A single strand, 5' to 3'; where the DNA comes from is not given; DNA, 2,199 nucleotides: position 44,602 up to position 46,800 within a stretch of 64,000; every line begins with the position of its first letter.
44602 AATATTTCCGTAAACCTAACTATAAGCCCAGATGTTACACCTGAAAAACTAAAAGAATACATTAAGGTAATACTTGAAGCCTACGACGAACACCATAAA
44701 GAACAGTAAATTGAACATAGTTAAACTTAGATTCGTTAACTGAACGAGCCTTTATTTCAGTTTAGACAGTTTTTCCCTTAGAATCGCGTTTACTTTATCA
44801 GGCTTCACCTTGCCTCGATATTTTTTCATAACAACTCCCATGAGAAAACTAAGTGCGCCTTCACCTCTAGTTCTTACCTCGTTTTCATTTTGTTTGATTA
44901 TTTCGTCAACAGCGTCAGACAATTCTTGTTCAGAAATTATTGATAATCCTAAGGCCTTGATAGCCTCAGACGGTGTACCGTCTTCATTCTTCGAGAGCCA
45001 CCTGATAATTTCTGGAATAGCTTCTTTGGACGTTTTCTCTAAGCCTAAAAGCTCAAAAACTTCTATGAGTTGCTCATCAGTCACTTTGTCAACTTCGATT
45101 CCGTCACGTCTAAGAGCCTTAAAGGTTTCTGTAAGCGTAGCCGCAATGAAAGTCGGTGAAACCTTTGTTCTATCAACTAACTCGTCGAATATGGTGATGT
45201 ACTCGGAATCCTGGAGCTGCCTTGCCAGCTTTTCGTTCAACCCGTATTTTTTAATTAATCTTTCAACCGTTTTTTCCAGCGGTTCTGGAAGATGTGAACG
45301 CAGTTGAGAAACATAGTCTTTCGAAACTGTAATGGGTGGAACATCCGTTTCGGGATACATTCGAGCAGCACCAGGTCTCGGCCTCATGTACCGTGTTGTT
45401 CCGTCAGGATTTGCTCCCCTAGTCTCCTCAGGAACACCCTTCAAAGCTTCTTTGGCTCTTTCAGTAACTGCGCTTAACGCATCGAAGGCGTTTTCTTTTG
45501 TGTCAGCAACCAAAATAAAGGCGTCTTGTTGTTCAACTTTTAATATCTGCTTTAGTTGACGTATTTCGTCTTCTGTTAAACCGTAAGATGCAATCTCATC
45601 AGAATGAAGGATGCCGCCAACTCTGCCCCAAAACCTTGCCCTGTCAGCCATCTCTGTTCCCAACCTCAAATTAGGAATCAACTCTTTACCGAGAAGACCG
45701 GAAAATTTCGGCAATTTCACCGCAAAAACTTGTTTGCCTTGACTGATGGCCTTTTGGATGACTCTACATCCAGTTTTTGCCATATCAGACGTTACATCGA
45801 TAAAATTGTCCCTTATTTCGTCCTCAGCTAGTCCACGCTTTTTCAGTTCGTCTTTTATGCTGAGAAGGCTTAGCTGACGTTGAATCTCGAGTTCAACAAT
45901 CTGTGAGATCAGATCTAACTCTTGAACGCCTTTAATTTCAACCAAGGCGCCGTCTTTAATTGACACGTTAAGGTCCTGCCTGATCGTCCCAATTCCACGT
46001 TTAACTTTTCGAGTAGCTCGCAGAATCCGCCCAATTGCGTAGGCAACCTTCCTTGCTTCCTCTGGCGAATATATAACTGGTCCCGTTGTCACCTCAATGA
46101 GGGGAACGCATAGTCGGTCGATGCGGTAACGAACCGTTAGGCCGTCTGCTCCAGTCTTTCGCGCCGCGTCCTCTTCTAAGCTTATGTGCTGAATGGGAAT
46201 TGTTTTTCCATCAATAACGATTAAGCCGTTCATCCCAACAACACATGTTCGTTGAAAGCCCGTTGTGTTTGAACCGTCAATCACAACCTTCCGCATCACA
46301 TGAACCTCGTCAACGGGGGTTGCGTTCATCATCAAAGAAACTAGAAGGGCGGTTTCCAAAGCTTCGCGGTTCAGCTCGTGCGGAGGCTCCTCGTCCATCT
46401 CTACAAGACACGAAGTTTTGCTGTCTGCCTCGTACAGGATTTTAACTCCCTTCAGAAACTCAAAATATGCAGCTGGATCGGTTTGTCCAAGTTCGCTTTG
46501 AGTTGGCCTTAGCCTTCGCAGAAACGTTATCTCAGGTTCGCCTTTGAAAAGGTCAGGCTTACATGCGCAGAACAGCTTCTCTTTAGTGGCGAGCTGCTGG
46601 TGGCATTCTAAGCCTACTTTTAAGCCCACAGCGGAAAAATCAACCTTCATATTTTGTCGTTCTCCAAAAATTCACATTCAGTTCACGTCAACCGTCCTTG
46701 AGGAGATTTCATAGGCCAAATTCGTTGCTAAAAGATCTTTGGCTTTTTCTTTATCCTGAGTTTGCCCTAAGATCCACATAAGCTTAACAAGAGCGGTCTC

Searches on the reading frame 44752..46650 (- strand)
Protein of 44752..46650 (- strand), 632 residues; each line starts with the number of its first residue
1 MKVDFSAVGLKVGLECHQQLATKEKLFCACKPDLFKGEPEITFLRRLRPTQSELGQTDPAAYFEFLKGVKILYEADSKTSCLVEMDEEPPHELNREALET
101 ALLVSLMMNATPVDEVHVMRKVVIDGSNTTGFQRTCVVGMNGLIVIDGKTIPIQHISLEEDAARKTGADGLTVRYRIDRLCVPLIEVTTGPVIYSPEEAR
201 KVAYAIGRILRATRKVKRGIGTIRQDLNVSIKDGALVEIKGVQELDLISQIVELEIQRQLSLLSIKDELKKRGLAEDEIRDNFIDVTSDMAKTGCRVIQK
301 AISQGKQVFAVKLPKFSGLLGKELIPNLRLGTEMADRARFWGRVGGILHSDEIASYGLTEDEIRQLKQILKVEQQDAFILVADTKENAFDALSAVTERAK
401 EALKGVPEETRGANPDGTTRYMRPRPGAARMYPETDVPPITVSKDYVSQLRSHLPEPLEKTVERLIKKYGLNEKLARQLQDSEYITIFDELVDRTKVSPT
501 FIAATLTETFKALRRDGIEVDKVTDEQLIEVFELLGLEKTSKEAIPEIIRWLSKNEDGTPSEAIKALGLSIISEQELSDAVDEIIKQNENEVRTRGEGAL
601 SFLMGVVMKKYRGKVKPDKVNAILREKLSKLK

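Call 7: find_encoding_contigs(protein=window:44752-46650:-, flank=6000, max_places=6)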
Protein window:44752-46650:- (632 aa): 4 contigs read that carry it; 4 places shown.
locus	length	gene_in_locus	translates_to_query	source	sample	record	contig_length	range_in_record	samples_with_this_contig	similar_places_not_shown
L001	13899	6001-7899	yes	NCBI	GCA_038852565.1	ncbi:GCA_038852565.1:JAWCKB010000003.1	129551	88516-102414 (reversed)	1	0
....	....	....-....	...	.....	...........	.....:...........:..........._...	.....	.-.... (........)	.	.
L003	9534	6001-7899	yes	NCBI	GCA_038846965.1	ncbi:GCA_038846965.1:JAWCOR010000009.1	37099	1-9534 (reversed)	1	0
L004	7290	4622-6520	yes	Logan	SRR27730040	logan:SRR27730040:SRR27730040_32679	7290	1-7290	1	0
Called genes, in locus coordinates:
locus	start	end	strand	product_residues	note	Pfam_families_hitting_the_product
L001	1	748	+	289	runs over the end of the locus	PF06966:DUF1295 (weak), PF04191:PEMT (weak)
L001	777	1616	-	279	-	PF11449:ArsP_2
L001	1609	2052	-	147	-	PF01325:Fe_dep_repress, PF01047:MarR (weak), PF02742:Fe_dep_repr_C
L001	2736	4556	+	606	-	PF00456:Transketolase_N, PF00676:E1_dh, PF13292:DXP_synthase_N (faint), PF02779:Transket_pyr, PF02780:Transketolase_C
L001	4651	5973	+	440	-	PF18195:GatD_N, PF00710:Asparaginase, PF17763:Asparaginase_C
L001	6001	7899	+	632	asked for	PF02934:GatB_N, PF02938:GAD, PF02637:GatB_Yqey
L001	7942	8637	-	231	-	-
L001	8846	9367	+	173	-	-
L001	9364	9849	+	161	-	-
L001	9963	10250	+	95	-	-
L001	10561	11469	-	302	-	PF02007:MtrH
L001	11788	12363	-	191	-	PF04463:2-thiour_desulf (faint), PF27735:2-thiour_desulf_put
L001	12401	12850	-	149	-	-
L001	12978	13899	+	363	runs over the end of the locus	-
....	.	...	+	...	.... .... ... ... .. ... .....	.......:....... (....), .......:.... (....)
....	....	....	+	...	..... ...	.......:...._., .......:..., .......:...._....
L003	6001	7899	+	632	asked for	PF02934:GatB_N, PF02938:GAD, PF02637:GatB_Yqey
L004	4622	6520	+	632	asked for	PF02934:GatB_N, PF02938:GAD, PF02637:GatB_Yqey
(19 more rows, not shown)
